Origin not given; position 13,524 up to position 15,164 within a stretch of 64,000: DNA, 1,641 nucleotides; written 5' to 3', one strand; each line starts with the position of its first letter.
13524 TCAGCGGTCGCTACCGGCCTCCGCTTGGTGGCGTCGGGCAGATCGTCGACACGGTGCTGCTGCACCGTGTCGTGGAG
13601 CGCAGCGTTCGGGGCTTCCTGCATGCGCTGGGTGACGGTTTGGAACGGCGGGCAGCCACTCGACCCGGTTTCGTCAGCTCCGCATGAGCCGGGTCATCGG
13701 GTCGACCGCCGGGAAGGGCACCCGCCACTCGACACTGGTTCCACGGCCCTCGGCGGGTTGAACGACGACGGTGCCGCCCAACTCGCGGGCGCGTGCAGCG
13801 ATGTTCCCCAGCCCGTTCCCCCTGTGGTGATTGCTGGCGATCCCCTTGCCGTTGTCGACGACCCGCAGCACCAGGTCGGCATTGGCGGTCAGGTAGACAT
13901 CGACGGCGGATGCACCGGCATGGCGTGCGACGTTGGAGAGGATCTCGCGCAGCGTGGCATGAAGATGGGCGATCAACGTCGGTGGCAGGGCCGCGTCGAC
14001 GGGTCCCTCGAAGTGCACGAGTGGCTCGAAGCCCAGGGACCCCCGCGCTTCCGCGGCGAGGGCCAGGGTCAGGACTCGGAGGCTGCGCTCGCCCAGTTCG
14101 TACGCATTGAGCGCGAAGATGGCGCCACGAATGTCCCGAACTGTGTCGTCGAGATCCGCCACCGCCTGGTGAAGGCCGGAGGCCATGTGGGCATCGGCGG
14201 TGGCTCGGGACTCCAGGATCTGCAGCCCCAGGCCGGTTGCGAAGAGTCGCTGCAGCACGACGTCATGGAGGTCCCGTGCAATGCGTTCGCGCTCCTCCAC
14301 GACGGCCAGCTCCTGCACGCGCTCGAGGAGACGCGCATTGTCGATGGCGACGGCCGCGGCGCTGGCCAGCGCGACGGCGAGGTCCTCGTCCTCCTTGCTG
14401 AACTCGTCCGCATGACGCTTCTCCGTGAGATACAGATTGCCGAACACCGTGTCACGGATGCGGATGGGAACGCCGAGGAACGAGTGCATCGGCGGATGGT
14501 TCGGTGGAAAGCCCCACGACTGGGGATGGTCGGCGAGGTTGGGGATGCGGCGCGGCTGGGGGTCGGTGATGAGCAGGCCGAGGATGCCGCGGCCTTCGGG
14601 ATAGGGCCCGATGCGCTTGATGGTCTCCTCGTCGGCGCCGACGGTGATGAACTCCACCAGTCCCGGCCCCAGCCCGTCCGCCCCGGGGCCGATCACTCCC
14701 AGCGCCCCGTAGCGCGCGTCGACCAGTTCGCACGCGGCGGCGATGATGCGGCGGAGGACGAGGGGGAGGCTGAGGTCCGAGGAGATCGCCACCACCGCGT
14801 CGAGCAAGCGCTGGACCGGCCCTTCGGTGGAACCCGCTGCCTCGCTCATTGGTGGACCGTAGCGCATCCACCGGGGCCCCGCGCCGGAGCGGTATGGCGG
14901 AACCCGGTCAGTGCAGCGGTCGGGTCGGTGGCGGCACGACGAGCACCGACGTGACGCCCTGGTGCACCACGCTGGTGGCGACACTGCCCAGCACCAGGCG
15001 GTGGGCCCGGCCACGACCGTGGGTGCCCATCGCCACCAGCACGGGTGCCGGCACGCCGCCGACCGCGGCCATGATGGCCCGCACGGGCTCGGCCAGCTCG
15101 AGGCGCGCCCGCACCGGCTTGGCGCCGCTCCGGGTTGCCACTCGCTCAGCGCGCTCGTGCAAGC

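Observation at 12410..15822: USP - GAF histidine kinase - NarL regulator operon (DevR/DevS-like) inside the bracketed segment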

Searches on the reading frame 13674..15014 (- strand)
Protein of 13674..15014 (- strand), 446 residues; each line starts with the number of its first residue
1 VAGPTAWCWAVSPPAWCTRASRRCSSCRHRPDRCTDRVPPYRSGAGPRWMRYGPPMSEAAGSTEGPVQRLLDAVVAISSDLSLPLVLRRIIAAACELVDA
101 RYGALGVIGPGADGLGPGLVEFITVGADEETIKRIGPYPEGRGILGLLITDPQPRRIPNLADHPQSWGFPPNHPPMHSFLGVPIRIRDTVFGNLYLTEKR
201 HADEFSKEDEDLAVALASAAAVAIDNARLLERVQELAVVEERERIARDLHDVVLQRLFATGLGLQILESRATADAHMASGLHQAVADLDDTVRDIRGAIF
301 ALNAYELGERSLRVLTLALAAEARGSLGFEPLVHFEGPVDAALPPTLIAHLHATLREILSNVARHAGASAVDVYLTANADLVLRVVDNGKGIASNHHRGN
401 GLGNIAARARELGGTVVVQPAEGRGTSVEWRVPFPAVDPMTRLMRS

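Call 5: search_protein_families(library=pfam, proteins=[window:13674-15014:-], max_evalue=0.01)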
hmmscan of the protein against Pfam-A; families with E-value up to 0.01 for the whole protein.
window:13674-15014:- (446 aa): 6 families
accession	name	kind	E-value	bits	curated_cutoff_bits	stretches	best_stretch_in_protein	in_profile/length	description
PF13185.12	GAF_2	-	3.4e-17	63.4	28.6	1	85-225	6-136/136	GAF domain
PF01590.32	GAF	-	1.5e-16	61.6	22.4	1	86-224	5-133/133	GAF domain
PF02518.31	HATPase_c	-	1.1e-11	45.6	26.4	1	349-435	4-110/111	Histidine kinase-, DNA gyrase B-, and HSP90-like ATPase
PF07730.19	HisKA_3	-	3e-11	44.2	24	1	241-303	1-64/68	Histidine kinase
PF13492.12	GAF_3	-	5.3e-05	24.1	27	1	175-226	79-129/129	GAF domain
PF13581.12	HATPase_c_2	-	0.0034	17.8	27.4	1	342-403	23-90/127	Histidine kinase-like ATPase domain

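Call 8: find_encoding_contigs(protein=window:13674-14849:-, flank=10000, max_places=6)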
Protein window:13674-14849:- (391 aa): 3 contigs read that carry it; 3 places shown.
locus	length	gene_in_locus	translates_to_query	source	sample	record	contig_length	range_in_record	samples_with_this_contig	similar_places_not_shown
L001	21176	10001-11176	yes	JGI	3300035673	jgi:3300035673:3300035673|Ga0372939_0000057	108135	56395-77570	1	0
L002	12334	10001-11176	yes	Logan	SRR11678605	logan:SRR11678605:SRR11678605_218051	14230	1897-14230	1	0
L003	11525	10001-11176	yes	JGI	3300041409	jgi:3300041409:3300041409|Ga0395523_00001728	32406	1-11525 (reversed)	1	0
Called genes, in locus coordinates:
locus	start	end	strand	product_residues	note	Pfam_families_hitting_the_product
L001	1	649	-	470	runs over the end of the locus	PF00989:PAS, PF08448:PAS_4, PF13188:PAS_8 (faint), PF08447:PAS_3, PF13426:PAS_9, PF08448:PAS_4, PF13487:HD_5, PF01966:HD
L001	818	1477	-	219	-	-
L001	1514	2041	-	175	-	-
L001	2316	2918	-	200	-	PF14333:DUF4389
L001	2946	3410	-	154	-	PF02629:CoA_binding (weak), PF13380:CoA_binding_2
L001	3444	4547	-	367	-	PF08240:ADH_N, PF00107:ADH_zinc_N, PF13602:ADH_zinc_N_2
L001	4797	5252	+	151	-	PF00501:AMP-binding (weak)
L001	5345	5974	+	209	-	-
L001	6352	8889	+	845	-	PF00583:Acetyltransf_1, PF13302:Acetyltransf_3 (weak), PF13508:Acetyltransf_7 (weak), PF02629:CoA_binding, PF13380:CoA_binding_2, PF13607:Succ_CoA_lig, PF13549:ATP-grasp_5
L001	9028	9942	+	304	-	PF00582:Usp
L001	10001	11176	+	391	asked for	PF13185:GAF_2, PF01590:GAF, PF13492:GAF_3 (faint), PF07730:HisKA_3, PF02518:HATPase_c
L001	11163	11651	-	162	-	-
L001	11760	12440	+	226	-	PF00072:Response_reg, PF00196:GerE, PF08281:Sigma70_r4_2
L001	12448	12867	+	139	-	PF12900:Pyridox_ox_2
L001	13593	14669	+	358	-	PF03706:LPG_synthase_TM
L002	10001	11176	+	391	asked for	PF13185:GAF_2, PF01590:GAF, PF13492:GAF_3 (faint), PF07730:HisKA_3, PF02518:HATPase_c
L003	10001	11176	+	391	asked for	PF13185:GAF_2, PF01590:GAF, PF13492:GAF_3 (faint), PF07730:HisKA_3, PF02518:HATPase_c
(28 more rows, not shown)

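Call 9: search_solved_structures(query=window:13677-14849:-, max_evalue=0.001, show_alignments=3)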
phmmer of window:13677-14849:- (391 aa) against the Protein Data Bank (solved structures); distinct sequences matched with E-value up to 0.001: 16.
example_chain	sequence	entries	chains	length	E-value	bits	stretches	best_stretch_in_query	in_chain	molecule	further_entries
2vzw_A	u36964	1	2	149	1.6e-47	165.7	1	29-177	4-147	PROBABLE HISTIDINE KINASE RESPONSE REGULATOR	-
2y8h_A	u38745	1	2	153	9.6e-44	153.2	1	25-177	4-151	TWO COMPONENT SENSOR HISTIDINE KINASE DEVS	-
4ynr_A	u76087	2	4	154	5e-43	150.8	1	24-177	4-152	Redox sensor histidine kinase response regulator DevS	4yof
2y79_A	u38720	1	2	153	6.2e-43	150.5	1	25-177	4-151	REDOX SENSOR HISTIDINE KINASE RESPONSE REGULATOR DEVS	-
2w3d_A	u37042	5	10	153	1.2e-42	149.6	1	25-177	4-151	TWO COMPONENT SENSOR HISTIDINE KINASE DEVS (GAF FAMILY PROTEIN)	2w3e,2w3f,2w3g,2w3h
3zxo_A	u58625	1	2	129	4.1e-13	52.4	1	270-379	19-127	REDOX SENSOR HISTIDINE KINASE RESPONSE REGULATOR DEVS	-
8sbm_A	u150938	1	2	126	4.6e-13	52.2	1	270-379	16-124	GAF domain-containing protein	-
3zxq_A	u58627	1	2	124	1.3e-11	47.5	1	277-379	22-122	HYPOXIA SENSOR HISTIDINE KINASE RESPONSE REGULATOR DOST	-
3gig_A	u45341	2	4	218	1.7e-08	37.2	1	176-368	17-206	Sensor histidine kinase desK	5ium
7ssj_A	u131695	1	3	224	1.9e-08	37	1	176-368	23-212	Sensor histidine kinase DesK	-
4gt8_A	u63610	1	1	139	2.8e-08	36.5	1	285-381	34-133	Sensor protein vraS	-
3gie_A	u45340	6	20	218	2.3e-07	33.5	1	176-368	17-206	Sensor histidine kinase desK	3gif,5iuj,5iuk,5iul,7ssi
3ehh_A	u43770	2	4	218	1.5e-06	30.7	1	176-368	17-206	Sensor kinase (YocF protein)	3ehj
3ehf_A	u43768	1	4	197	3.4e-06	29.6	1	184-368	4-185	Sensor kinase (YocF protein)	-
3trc_A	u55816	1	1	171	0.00019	23.8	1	29-175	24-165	Phosphoenolpyruvate-protein phosphotransferase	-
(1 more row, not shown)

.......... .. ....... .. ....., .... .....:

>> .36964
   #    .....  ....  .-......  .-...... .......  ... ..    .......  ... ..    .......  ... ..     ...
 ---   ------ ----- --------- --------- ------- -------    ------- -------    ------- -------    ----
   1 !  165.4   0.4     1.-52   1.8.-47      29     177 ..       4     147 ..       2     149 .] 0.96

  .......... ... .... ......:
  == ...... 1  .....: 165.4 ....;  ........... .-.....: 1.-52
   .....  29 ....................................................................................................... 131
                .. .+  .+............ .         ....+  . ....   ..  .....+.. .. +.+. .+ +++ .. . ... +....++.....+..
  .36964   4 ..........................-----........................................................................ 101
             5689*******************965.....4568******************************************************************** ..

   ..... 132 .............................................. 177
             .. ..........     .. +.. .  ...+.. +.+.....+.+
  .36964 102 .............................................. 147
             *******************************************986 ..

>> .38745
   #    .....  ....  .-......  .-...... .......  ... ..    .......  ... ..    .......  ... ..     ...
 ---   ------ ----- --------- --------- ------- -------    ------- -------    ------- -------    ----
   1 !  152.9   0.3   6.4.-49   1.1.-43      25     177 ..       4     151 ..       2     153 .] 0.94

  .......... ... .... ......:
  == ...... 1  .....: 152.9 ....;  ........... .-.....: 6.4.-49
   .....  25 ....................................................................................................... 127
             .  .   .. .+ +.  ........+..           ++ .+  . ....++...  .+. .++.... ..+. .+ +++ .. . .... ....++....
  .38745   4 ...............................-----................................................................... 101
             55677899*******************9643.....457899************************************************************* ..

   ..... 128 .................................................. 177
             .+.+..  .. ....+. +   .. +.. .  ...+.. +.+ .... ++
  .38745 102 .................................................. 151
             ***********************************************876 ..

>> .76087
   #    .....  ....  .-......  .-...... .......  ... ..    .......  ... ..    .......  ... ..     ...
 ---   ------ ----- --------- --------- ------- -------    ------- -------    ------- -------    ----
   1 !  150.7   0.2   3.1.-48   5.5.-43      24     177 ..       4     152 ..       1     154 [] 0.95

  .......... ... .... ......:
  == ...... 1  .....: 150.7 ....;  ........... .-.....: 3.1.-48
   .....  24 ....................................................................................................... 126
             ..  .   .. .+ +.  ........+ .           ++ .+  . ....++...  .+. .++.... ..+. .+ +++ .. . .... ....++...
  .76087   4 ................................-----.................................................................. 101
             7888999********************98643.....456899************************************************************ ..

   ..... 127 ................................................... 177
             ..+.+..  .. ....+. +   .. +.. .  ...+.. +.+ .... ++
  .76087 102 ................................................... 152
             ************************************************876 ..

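Call 11: search_protein_families(library=ncbifam, proteins=[window:13677-14849:-], max_evalue=0.001)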
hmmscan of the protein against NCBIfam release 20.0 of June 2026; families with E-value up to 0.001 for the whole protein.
window:13677-14849:- (391 aa): 9 families
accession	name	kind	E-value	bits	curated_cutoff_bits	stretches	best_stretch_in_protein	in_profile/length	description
NF052531.1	Strep_LiaS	equivalog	4.3e-27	95.2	450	1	169-379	117-327/328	envelope stress sensor histidine kinase LiaS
NF007896.0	PRK10600.1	equivalog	1.4e-20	73.5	578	1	146-374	350-580/598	nitrate/nitrite two-component system sensor histidine kinase NarX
NF047786.1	his_kin_MadS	equivalog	3e-20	72.8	500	1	174-378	218-434/434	MadS family sensor histidine kinase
NF052443.1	SensHisKinMctS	equivalog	1.4e-19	69.8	700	1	176-381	241-450/457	two-component system sensor histidine kinase MctS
NF008184.0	PRK10935.1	equivalog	4.5e-16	58.6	553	2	294-375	470-555/565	nitrate/nitrite two-component system sensor histidine kinase NarQ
NF047322.1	HK_morpho_MacS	equivalog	5.5e-14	52.1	300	1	161-378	156-367/367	MacS family sensor histidine kinase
NF008649.0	PRK11644.1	equivalog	3.7e-13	49.1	408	1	183-375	298-492/499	signal transduction histidine-protein kinase/phosphatase UhpB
NF041606.1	dguan_cyc_DgcA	equivalog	3.5e-06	26.2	370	1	125-177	124-177/340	diguanylate cyclase DgcA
NF053781.1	cdiGMPphdstlr2612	equivalog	0.00027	18.7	1600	1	124-194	383-451/1268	Tlr1612 family c-di-GMP phosphodiesterase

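Call 16: find_homologous_proteins(query=window:13677-14849:-, max_evalue=1e-20)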
Query window:13677-14849:- (391 aa): 8000 proteins with E <= 1e-20 among 8000 candidates; the best 120 are listed.
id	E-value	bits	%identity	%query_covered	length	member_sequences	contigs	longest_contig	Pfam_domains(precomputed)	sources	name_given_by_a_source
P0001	2.7e-250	848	100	100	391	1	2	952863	PF13185.13,PF01590.33,PF07730.20,PF02518.32,PF13492.13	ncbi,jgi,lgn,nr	ncbi:MAG TPA: GAF domain-containing sensor histidine kinase [Candidatus Dormibacteraeota bacterium]|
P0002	3.1e-204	696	84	100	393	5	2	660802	PF13185.13,PF01590.33,PF07730.20,PF02518.32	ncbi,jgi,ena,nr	ncbi:MAG TPA: GAF domain-containing sensor histidine kinase [Candidatus Angelobacter sp.]|jgi:signal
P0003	7.3e-203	692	84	98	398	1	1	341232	PF13185.13,PF01590.33,PF07730.20,PF02518.32,PF13492.13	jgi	jgi:signal transduction histidine kinase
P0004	3.7e-201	686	83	100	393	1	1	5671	PF13185.13,PF01590.33,PF07730.20,PF02518.32,PF13492.13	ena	-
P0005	9.1e-200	682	84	96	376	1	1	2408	PF13185.13,PF01590.33,PF07730.20,PF02518.32,PF13492.13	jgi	jgi:signal transduction histidine kinase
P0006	2.1e-184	631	78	99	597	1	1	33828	PF13185.13,PF01590.33,PF00196.26,PF07730.20,PF02518.32,PF13492.13,PF08281.19,PF00072.31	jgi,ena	-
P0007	1.1e-166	573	71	98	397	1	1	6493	PF13185.13,PF01590.33,PF07730.20,PF02518.32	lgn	-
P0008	4.9e-157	541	69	98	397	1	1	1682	PF13185.13,PF01590.33,PF07730.20,PF02518.32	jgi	jgi:signal transduction histidine kinase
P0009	3.6e-143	495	65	95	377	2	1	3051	PF13185.13,PF01590.33,PF07730.20,PF02518.32,PF13492.13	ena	-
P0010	3.4e-137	476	62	95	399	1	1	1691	PF13185.13,PF01590.33,PF07730.20,PF13492.13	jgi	jgi:signal transduction histidine kinase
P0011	1.0e-136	474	61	96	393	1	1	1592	PF13185.13,PF01590.33,PF07730.20,PF02518.32,PF13492.13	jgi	jgi:signal transduction histidine kinase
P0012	2.4e-136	473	61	96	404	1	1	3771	PF13185.13,PF01590.33,PF07730.20,PF02518.32,PF13492.13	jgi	jgi:signal transduction histidine kinase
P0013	3.4e-136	472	62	95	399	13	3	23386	PF13185.13,PF01590.33,PF07730.20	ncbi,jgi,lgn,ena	jgi:signal transduction histidine kinase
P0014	5.2e-136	472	60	96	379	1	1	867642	PF13185.13,PF01590.33,PF07730.20,PF02518.32,PF13492.13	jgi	jgi:signal transduction histidine kinase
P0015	6.0e-136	472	62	95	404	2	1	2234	PF13185.13,PF01590.33,PF07730.20,PF02518.32,PF13492.13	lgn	-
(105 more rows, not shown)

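Call 17: find_encoding_contigs(protein=P0002, flank=10000, max_places=2)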
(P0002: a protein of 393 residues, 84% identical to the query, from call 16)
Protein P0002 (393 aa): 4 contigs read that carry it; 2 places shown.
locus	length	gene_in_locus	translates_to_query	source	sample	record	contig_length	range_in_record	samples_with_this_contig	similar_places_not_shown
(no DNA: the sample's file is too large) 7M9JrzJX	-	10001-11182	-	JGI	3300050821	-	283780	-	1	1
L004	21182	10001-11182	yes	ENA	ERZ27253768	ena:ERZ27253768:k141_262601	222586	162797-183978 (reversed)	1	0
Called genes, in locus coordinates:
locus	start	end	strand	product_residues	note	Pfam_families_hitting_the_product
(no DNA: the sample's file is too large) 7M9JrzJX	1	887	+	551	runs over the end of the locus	PF12679:ABC2_membrane_2 (weak)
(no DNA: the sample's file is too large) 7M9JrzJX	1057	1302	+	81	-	-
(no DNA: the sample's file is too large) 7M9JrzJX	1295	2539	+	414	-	PF07992:Pyr_redox_2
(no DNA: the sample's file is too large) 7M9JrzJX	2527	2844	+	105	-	PF04358:DsrC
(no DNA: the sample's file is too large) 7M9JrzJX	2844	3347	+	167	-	PF13686:DrsE_2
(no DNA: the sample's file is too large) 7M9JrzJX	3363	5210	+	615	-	PF00501:AMP-binding, PF23562:AMP-binding_C_3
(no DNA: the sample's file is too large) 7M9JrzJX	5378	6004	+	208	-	-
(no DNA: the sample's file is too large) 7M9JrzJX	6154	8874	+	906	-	PF13302:Acetyltransf_3, PF00583:Acetyltransf_1, PF13673:Acetyltransf_10 (weak), PF02629:CoA_binding, PF13380:CoA_binding_2, PF13607:Succ_CoA_lig, PF19045:Ligase_CoA_2 (weak), PF13549:ATP-grasp_5, +1 more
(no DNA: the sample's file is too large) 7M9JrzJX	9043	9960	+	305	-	PF00582:Usp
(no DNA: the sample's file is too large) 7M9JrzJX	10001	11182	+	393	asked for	PF01590:GAF, PF13185:GAF_2, PF07730:HisKA_3, PF02518:HATPase_c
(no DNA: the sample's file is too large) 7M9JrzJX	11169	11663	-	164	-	-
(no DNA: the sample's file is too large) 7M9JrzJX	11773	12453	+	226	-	PF00072:Response_reg, PF00196:GerE, PF08281:Sigma70_r4_2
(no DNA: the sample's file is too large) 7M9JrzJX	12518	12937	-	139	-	PF12900:Pyridox_ox_2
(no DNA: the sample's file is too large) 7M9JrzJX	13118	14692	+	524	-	PF00171:Aldedh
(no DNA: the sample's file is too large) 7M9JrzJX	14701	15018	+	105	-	PF05610:DUF779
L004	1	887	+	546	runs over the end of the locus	PF12679:ABC2_membrane_2 (weak)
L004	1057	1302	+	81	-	-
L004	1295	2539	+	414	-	PF07992:Pyr_redox_2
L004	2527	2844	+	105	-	PF04358:DsrC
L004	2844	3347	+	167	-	PF13686:DrsE_2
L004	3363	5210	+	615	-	PF00501:AMP-binding, PF23562:AMP-binding_C_3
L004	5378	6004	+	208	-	-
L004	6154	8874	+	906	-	PF13302:Acetyltransf_3, PF00583:Acetyltransf_1, PF13673:Acetyltransf_10 (weak), PF02629:CoA_binding, PF13380:CoA_binding_2, PF13607:Succ_CoA_lig, PF19045:Ligase_CoA_2 (weak), PF13549:ATP-grasp_5, +1 more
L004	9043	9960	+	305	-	PF00582:Usp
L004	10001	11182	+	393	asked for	PF01590:GAF, PF13185:GAF_2, PF07730:HisKA_3, PF02518:HATPase_c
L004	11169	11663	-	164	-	-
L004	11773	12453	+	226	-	PF00072:Response_reg, PF00196:GerE, PF08281:Sigma70_r4_2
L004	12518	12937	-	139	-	PF12900:Pyridox_ox_2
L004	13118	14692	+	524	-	PF00171:Aldedh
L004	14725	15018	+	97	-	PF05610:DUF779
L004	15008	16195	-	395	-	PF08448:PAS_4, PF13487:HD_5, PF01966:HD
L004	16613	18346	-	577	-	PF13450:NAD_binding_8 (faint), PF00890:FAD_binding_2 (weak), PF01494:FAD_binding_3 (faint), PF01946:Thi4 (weak), PF07992:Pyr_redox_2, PF12831:FAD_oxidored, PF13738:Pyr_redox_3, PF00070:Pyr_redox, +1 more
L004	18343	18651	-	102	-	PF03992:ABM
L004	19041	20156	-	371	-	-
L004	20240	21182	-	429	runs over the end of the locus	PF07690:MFS_1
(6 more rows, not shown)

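Call 18: find_encoding_contigs(protein=P0006, flank=10000, max_places=2)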
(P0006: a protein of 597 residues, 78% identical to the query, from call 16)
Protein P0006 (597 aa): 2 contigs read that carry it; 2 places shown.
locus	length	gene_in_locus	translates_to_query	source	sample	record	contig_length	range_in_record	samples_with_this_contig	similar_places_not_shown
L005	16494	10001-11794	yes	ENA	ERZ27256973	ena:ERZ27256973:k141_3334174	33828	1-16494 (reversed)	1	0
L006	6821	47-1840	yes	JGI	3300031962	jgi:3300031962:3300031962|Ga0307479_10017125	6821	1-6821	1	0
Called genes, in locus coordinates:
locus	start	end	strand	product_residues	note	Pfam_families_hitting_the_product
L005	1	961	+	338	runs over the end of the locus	PF05147:LANC_like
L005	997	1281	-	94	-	-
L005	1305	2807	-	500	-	PF07690:MFS_1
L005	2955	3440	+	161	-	PF12802:MarR_2 (weak), PF01047:MarR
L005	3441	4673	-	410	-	PF00108:Thiolase_N, PF02803:Thiolase_C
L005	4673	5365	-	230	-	PF00258:Flavodoxin_1, PF02525:Flavodoxin_2, PF03358:FMN_red, PF12724:Flavodoxin_5 (faint)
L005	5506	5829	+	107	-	-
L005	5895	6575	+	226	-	PF00072:Response_reg, PF00486:Trans_reg_C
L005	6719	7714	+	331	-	PF00672:HAMP, PF00512:HisKA, PF13581:HATPase_c_2, PF02518:HATPase_c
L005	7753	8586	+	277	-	PF00561:Abhydrolase_1, PF12146:Hydrolase_4 (weak), PF12697:Abhydrolase_6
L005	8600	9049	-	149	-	PF00582:Usp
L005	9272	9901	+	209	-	-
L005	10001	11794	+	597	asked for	PF01590:GAF, PF13185:GAF_2, PF13492:GAF_3 (faint), PF07730:HisKA_3, PF02518:HATPase_c, PF00072:Response_reg, PF00196:GerE, PF08281:Sigma70_r4_2 (weak)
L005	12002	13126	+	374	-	PF04909:Amidohydro_2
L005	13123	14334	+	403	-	PF22691:Thiolase_C_1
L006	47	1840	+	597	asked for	PF01590:GAF, PF13185:GAF_2, PF13492:GAF_3 (faint), PF07730:HisKA_3, PF02518:HATPase_c, PF00072:Response_reg, PF00196:GerE, PF08281:Sigma70_r4_2 (weak)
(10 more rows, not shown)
